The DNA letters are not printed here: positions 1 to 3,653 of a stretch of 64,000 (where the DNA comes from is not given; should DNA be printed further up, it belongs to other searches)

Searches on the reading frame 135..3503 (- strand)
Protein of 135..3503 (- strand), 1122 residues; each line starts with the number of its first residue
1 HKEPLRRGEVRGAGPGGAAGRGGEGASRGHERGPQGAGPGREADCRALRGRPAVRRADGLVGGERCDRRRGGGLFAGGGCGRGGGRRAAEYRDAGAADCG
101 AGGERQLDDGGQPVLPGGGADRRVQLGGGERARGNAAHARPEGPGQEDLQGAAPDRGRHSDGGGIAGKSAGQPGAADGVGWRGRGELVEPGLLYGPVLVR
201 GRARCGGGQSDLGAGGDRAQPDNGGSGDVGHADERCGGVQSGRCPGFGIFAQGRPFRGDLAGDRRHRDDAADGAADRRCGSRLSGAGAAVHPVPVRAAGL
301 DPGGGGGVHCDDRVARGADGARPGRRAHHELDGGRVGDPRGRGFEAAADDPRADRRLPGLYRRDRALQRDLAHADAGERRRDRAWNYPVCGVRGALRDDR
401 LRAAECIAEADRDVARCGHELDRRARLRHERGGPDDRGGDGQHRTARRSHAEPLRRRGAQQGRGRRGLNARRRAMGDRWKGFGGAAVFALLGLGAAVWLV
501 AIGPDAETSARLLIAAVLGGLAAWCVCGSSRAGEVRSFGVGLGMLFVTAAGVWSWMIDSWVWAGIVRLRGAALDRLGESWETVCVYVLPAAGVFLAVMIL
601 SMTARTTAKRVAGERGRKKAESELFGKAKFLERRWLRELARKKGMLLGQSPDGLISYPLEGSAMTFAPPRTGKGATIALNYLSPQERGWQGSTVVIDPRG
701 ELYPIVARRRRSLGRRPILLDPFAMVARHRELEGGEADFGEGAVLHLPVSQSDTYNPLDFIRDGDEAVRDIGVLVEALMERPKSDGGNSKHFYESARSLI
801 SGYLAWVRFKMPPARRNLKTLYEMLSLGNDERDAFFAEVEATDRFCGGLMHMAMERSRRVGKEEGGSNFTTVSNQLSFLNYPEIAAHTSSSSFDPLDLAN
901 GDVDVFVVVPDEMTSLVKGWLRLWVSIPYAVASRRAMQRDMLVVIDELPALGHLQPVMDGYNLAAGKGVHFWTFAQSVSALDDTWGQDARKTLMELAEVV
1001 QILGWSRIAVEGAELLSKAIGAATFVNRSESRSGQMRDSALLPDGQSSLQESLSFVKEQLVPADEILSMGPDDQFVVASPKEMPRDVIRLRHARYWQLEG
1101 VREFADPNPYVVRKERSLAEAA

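Call 26: search_protein_families(library=pfam, proteins=[window:135-3503:-], max_evalue=0.001)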
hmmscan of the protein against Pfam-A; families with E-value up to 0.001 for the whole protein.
window:135-3503:- (1122 aa): 3 families
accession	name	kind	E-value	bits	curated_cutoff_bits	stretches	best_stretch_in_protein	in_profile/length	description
PF02534.20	T4SS-DNA_transf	-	4.2e-40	138.4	20.1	2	751-1099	107-449/468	Type IV secretory system Conjugative DNA transfer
PF12696.13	TraG-D_C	-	1.1e-17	64.6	22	1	941-1069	2-124/126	TraM recognition site of TraD and TraG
PF10412.15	TrwB_AAD_bind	-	1e-07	31.7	20.5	1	905-1089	208-385/387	Type IV secretion-system coupling protein DNA-binding domain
